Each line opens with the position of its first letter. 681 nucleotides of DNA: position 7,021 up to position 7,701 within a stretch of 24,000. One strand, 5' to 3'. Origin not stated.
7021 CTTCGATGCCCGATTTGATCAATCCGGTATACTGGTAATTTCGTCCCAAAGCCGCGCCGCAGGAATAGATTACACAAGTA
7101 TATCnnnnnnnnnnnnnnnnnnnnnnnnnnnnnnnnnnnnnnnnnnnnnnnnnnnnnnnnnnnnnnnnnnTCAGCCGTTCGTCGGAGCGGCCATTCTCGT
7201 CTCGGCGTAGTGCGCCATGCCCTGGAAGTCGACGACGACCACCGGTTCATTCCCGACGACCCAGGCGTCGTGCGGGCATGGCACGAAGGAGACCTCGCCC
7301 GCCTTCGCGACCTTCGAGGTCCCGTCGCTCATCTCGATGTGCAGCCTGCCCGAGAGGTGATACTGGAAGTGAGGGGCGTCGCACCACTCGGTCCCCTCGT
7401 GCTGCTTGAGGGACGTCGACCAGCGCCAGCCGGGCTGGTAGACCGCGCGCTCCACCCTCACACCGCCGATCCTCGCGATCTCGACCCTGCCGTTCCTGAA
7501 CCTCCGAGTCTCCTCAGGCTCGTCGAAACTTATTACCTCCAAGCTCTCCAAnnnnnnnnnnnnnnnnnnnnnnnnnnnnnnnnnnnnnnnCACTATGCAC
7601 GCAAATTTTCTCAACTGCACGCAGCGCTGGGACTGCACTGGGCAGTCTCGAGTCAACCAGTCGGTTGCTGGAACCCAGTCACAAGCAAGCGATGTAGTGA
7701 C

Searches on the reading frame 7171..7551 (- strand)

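Call 92: search_protein_families(library=pfam, proteins=[window:7171-7551:-], max_evalue=0.01)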
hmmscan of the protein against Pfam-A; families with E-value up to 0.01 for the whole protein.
window:7171-7551:- (126 aa): 1 family
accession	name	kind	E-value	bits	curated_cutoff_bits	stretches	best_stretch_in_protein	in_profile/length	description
PF07883.17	Cupin_2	-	0.00014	21.9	27.2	1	38-108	5-68/70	Cupin domain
